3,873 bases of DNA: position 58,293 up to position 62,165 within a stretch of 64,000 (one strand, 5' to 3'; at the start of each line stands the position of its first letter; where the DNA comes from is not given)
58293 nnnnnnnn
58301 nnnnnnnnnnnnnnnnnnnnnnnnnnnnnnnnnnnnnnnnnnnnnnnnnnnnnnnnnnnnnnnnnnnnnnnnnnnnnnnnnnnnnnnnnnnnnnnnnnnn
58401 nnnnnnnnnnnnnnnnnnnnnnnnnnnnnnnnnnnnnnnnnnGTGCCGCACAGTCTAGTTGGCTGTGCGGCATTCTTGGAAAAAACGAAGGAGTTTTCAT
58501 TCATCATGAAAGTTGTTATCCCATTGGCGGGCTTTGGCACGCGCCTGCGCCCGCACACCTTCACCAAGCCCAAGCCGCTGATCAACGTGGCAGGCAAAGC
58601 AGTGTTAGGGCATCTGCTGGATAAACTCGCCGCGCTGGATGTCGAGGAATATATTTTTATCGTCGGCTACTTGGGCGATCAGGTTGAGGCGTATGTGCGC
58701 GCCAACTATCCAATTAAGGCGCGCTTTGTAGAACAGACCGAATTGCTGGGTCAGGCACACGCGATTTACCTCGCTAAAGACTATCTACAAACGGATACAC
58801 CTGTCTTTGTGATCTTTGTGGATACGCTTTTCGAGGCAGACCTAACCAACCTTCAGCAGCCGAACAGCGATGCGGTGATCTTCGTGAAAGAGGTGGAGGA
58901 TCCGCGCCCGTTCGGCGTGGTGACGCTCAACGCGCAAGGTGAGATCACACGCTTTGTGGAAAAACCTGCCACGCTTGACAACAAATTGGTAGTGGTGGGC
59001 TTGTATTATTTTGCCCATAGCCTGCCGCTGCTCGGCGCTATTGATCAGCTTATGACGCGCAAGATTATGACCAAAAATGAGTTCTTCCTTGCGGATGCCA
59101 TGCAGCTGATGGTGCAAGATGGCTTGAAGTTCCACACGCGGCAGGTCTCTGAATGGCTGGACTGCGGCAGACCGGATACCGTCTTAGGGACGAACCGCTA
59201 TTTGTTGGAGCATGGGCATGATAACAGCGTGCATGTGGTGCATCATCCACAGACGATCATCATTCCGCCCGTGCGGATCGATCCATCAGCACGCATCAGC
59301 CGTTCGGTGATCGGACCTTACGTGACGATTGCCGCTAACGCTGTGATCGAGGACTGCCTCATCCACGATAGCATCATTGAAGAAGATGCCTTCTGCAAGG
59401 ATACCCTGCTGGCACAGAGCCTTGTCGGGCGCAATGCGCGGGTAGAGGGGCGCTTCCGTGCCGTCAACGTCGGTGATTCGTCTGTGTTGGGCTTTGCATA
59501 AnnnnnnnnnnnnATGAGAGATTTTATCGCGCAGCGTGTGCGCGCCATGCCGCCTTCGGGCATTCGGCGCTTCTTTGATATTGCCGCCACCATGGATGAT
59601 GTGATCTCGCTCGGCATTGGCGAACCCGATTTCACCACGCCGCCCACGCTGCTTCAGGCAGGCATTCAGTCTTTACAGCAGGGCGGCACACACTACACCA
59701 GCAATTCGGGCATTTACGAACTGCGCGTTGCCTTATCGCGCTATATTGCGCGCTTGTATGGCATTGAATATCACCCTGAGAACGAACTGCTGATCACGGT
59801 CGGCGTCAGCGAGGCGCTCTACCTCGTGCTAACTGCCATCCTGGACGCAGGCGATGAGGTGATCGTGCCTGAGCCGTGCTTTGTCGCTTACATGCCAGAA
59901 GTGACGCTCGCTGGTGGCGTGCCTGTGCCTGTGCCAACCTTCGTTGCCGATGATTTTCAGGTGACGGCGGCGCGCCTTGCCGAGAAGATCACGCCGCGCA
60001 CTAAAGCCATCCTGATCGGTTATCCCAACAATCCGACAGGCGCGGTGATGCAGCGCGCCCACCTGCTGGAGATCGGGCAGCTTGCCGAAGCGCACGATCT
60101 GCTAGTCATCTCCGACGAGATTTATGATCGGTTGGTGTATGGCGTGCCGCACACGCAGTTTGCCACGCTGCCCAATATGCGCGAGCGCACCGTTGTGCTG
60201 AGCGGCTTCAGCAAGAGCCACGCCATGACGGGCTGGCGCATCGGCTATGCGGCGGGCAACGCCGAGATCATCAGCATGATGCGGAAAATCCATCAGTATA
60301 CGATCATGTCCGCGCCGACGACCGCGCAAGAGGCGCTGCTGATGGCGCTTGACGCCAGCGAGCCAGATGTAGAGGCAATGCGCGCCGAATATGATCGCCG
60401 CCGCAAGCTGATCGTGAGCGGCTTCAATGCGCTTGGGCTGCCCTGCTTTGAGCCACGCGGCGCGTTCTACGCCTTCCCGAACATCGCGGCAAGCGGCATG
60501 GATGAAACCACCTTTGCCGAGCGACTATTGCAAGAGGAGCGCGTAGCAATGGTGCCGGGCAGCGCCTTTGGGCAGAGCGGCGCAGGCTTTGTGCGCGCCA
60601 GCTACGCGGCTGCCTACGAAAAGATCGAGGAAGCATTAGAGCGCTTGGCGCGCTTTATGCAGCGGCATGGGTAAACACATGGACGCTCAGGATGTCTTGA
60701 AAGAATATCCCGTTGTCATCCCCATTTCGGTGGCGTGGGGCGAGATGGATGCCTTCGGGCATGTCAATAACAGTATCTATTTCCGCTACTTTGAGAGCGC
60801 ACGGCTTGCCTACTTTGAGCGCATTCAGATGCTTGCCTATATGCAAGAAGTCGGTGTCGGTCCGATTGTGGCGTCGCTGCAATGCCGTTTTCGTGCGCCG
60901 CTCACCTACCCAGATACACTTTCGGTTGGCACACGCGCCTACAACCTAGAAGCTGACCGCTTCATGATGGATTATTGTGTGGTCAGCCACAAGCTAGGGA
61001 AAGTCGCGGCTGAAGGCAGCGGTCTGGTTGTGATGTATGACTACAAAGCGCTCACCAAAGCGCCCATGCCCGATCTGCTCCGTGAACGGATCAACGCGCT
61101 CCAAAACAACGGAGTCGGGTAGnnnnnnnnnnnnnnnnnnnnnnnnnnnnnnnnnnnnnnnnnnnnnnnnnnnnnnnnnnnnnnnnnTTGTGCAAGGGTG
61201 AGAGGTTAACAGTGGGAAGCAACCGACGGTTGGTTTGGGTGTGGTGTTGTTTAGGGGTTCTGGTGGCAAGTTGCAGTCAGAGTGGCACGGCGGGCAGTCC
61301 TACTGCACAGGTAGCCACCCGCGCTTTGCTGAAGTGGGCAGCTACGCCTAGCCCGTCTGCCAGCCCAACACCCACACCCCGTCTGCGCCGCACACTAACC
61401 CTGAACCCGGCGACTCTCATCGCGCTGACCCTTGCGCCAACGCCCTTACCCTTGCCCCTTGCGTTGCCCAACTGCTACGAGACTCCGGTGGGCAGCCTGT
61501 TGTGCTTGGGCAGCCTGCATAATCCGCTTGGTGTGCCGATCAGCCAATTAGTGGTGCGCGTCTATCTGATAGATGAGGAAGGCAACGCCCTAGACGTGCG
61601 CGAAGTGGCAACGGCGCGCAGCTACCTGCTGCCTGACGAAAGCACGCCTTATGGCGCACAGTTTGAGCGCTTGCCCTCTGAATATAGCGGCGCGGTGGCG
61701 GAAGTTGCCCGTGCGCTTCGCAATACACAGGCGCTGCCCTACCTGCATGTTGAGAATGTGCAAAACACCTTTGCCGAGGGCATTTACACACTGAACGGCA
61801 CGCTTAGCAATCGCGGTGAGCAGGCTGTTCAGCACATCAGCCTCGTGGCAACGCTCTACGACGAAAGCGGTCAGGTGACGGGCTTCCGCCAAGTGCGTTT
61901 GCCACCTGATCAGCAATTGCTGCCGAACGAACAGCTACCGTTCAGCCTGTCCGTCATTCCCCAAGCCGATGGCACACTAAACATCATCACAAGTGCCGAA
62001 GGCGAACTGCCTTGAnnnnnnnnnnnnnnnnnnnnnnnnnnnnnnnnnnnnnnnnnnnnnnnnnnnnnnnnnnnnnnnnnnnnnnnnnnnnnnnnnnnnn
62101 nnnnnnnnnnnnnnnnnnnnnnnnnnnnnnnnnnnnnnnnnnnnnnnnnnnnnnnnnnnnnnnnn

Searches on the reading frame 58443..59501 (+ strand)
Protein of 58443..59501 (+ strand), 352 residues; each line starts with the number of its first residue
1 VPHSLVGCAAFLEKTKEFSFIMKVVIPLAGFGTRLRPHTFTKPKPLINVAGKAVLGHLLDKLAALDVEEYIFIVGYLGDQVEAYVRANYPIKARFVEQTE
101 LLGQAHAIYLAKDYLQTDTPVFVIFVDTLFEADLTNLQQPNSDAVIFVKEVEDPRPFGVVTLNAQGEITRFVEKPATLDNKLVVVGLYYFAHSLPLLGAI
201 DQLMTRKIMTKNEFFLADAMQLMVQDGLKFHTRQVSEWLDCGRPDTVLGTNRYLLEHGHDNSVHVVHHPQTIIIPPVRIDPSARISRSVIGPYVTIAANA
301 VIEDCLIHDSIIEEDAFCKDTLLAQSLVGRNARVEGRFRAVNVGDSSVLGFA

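Call 63: search_protein_families(library=pfam, proteins=[window:58443-59501:+], max_evalue=0.01)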
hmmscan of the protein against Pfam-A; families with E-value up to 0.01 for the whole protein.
window:58443-59501:+ (352 aa): 7 families
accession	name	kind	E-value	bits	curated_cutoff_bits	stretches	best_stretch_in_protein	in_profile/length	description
PF00483.29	NTP_transferase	-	1.7e-30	106.9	21.2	1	25-253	3-241/245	Nucleotidyl transferase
PF12804.13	NTP_transf_3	-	4.9e-08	33.7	27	1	25-150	2-124/160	MobA-like NTP transferase domain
PF25084.1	LbH_EIF2B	-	1.4e-06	28.7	54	1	269-349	20-93/105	EIF2B subunit epsilon LbH domain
PF00132.30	Hexapep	-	0.00016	21.7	27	1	274-303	5-35/36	Bacterial transferase hexapeptide (six repeats)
PF24894.1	Hexapep_GlmU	-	0.00064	20.2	23.3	1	270-310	34-74/104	GlmU-like, C-terminal hexapeptide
PF25087.1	GMPPB_C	-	0.00079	19.5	39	1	274-343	2-74/110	GMPPB C-terminal domain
PF01128.25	IspD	-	0.0016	18.6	27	1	22-77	1-53/221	2-C-methyl-D-erythritol 4-phosphate cytidylyltransferase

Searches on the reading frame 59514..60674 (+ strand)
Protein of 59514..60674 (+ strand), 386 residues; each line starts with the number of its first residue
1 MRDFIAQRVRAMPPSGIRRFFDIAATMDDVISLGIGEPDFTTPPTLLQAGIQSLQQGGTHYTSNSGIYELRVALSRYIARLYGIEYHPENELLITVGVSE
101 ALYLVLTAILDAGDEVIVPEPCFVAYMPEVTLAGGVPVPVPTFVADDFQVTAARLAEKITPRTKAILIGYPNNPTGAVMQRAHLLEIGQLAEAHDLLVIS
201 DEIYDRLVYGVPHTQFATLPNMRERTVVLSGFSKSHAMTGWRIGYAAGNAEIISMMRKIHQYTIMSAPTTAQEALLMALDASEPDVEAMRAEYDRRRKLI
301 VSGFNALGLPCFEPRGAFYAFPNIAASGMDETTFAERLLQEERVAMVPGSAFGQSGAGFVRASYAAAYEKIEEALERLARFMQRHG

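Call 63: search_protein_families(library=pfam, proteins=[window:59514-60674:+], max_evalue=0.01)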
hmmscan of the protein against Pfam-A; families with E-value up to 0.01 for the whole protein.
window:59514-60674:+ (386 aa): 5 families
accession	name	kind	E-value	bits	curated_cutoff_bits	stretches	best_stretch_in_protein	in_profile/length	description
PF00155.27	Aminotran_1_2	-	7.1e-74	249.6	19.7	1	29-378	2-361/361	Aminotransferase class I and II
PF01041.23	DegT_DnrJ_EryC1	-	1.5e-11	44.6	19.8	1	97-201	47-145/360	DegT/DnrJ/EryC1/StrS aminotransferase family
PF00266.25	Aminotran_5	-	0.00037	20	21.5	1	87-201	59-175/371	Aminotransferase class-V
PF01053.26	Cys_Met_Meta_PP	-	0.00077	18.6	27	1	74-202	57-174/381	Cys/Met metabolism PLP-dependent enzyme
PF04864.19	Alliinase_C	-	0.009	15.4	22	0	153-279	128-237/363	Allinase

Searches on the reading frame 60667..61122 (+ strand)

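Call 63: search_protein_families(library=pfam, proteins=[window:60667-61122:+], max_evalue=0.01)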
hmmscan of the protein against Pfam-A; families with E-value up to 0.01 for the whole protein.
window:60667-61122:+ (151 aa): 3 families
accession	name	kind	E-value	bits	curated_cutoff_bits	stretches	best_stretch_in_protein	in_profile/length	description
PF13279.12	4HBT_2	-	6.7e-27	94.8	25.5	1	22-141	1-121/122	Thioesterase-like superfamily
PF03061.28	4HBT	-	9.2e-10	39.1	20.6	1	30-111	1-76/79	Thioesterase superfamily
PF20791.3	Acyl-ACP_TE_C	-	0.00066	20.3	21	1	19-71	11-68/101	Acyl-ACP thioesterase C-terminal domain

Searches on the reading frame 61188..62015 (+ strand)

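Call 63: search_protein_families(library=pfam, proteins=[window:61188-62015:+], max_evalue=0.01)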
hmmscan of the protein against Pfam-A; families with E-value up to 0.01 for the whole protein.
window:61188-62015:+ (275 aa): 1 family
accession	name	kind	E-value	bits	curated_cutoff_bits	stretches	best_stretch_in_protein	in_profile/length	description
PF11906.13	DUF3426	-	3e-07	31.1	27.7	1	196-248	65-115/147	Protein of unknown function (DUF3426)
